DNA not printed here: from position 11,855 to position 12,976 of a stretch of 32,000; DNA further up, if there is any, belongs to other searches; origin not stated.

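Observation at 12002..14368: Unusual tri-modular GT47(exostosin)-TPR-GT9-like protein with a neighbouring half-size paralog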

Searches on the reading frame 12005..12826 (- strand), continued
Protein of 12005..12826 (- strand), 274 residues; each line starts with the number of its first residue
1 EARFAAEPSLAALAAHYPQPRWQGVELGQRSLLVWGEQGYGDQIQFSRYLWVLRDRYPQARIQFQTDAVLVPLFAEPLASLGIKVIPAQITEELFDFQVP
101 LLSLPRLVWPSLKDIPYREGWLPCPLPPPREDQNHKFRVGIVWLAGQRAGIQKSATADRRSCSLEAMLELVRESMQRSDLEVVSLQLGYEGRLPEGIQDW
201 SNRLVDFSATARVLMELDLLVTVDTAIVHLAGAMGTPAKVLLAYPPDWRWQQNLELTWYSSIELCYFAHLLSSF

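Call 86: find_related_loci(query=A2, collection=metagenome_contigs, flank=8000)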
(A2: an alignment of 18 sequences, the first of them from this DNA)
Query A2 (274 aa) in metagenome_contigs; peptide patterns used: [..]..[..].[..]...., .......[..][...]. (x = any residue, [..] = any of these).
600 stretches matched a pattern (row limit reached: there are more); 572 encode a relative of the query (tblastn E <= 1e-3); the best 80 are kept; 80 distinct loci.
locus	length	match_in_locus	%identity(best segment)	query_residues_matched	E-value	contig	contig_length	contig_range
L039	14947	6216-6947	37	17-264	8e-37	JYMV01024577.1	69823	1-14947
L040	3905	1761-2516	35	16-264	4e-36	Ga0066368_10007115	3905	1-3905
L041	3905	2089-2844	35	16-264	3e-36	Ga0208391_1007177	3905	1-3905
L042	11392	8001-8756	35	10-264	1e-35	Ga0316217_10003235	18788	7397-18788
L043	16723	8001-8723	37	20-264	8e-36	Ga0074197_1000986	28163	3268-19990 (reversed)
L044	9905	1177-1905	36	19-264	2e-35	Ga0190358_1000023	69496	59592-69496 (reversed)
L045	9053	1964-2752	33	1-264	5e-35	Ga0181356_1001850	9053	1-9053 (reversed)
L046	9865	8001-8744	36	18-264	2e-34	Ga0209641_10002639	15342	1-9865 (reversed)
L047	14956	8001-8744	34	14-264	1e-34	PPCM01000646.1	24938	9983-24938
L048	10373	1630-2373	36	16-264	3e-34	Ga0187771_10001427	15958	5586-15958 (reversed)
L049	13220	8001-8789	32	1-264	3e-34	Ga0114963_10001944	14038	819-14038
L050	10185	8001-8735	36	17-264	6e-34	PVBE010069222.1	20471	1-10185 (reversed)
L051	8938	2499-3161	37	20-250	5e-34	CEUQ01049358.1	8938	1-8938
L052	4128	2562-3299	34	12-264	1e-33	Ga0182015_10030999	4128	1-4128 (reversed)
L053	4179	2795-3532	34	16-264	1e-33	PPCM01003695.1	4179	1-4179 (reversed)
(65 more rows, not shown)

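Call 99: search_protein_families(library=pfam, proteins=[L043:24-5408:+, L043:5458-7158:+, L043:7050-8825:+, L043:8963-9844:+, L043:10092-10943:+, L043:11474-12808:+, L043:13696-14871:+, L043:15239-16048:+], max_evalue=1e-8)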
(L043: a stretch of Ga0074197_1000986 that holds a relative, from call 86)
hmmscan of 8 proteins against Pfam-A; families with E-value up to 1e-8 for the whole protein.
L043:24-5408:+ (1795 aa): 6 families
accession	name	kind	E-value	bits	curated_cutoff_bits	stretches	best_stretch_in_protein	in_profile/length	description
PF00535.33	Glycos_transf_2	-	1.6e-44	152.2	23.3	2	1167-1348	1-167/168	Glycosyl transferase family 2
PF13692.12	Glyco_trans_1_4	-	1.3e-27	97.2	27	1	352-481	10-141/142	Glycosyl transferases group 1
PF13641.12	Glyco_tranf_2_3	-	1.9e-24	87.4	27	1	1164-1400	1-224/230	Glycosyltransferase like family 2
PF00534.26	Glycos_transf_1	-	4.2e-22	78.9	26.4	1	355-491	26-168/172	Glycosyl transferases group 1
PF05711.17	TylF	-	4.3e-18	65.9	23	1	5-79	190-264/264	Macrocin-O-methyltransferase (TylF)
PF13439.12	Glyco_transf_4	-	3e-09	37.6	28.5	0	150-323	23-170/170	Glycosyltransferase Family 4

L043:5458-7158:+ (567 aa): 10 families
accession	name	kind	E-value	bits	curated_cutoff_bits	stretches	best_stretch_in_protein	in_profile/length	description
PF07719.23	TPR_2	-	1.9e-19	68.5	27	0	184-215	3-34/34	Tetratricopeptide repeat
PF13432.12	TPR_16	-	3.4e-16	59.8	32.7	0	161-216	10-65/65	Tetratricopeptide repeat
PF13431.12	TPR_17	-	3.7e-15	55.3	24.4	0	205-235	2-32/34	Tetratricopeptide repeat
PF13414.12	TPR_11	-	4.4e-15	55.5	26.8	0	189-227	1-39/42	TPR repeat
PF00515.34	TPR_1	-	1.5e-14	53.5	27.8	0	184-215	3-34/34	Tetratricopeptide repeat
PF14559.12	TPR_19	-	5.1e-14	52.8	25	0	162-216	5-59/68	Tetratricopeptide repeat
PF13428.12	TPR_14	-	1.2e-13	50.7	23.5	0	183-223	2-42/44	Tetratricopeptide repeat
PF13371.12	TPR_9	-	8.7e-13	48.5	35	0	59-116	8-64/73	Tetratricopeptide repeat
PF23914.1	TPR_CcmH_CycH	-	1e-11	45.4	42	0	182-250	50-121/158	Cytochrome c-type biogenesis protein H TPR domain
PF13181.12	TPR_8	-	2.5e-11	43.2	25.7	0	184-215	3-34/34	Tetratricopeptide repeat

L043:7050-8825:+ (592 aa): 12 families
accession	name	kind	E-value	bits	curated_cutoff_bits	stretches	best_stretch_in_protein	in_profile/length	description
PF07719.23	TPR_2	-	1.3e-34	115.8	27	0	177-209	2-34/34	Tetratricopeptide repeat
PF00515.34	TPR_1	-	4.1e-31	106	27.8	0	177-209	2-34/34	Tetratricopeptide repeat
PF13181.12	TPR_8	-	3.3e-30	102.1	25.7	0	178-209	3-34/34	Tetratricopeptide repeat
PF13431.12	TPR_17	-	8.8e-26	88.4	24.4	0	198-231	1-34/34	Tetratricopeptide repeat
PF13414.12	TPR_11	-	5.2e-25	87.3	26.8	0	149-189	1-41/42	TPR repeat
PF13432.12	TPR_16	-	3.6e-22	78.9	32.7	1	148-209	3-64/65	Tetratricopeptide repeat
PF13424.12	TPR_12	-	3e-19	69.4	30.1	0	175-239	2-74/77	Tetratricopeptide repeat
PF14559.12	TPR_19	-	2.4e-16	60.2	25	0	186-242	1-57/68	Tetratricopeptide repeat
PF13374.12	TPR_10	-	2.1e-15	56.6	27.5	0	210-238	2-30/42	Tetratricopeptide repeat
PF13428.12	TPR_14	-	1.6e-14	53.4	23.5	0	218-252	9-43/44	Tetratricopeptide repeat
PF23914.1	TPR_CcmH_CycH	-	2e-13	51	42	0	163-226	37-100/158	Cytochrome c-type biogenesis protein H TPR domain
PF13176.12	TPR_7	-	1.6e-12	46.9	27.9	0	144-176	1-33/36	Tetratricopeptide repeat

L043:8963-9844:+ (294 aa): 2 families
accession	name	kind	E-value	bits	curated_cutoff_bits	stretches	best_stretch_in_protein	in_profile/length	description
PF00669.25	Flagellin_N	-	3.2e-42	144.3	26.6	1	13-151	1-139/139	Bacterial flagellin N-terminal helical region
PF00700.27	Flagellin_C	-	5.8e-25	87.9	23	1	210-293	3-86/86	Bacterial flagellin C-terminal helical region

L043:10092-10943:+ (284 aa): 2 families
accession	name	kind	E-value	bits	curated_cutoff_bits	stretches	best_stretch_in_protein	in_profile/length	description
PF00669.25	Flagellin_N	-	2.2e-41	141.6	26.6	1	5-143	1-139/139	Bacterial flagellin N-terminal helical region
PF00700.27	Flagellin_C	-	3.6e-24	85.3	23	1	199-283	2-86/86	Bacterial flagellin C-terminal helical region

L043:11474-12808:+ (445 aa): 2 families
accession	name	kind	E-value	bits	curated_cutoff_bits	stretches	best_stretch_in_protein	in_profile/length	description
PF07195.17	FliD_C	-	4.8e-48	164.1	25.4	1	218-434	1-235/236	Flagellar hook-associated protein 2 C-terminus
PF02465.23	FliD_N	-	1.2e-27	96.8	24.8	1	10-105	1-96/97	Flagellar hook-associated protein 2 N-terminus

L043:13696-14871:+ (392 aa): 1 family
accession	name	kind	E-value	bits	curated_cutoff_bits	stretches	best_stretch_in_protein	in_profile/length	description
PF02120.21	Flg_hook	-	8.6e-19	67.6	29.8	1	315-389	8-82/85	Flagellar hook-length control protein FliK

L043:15239-16048:+ (270 aa): 2 families
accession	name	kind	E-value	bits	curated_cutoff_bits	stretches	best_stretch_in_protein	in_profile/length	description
PF07317.18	PilZN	-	9.4e-30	103.1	23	1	31-137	1-107/107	Flagellar regulator YcgR, PilZN domain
PF07238.19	PilZ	-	1.1e-09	39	22.5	1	139-256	1-101/102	PilZ domain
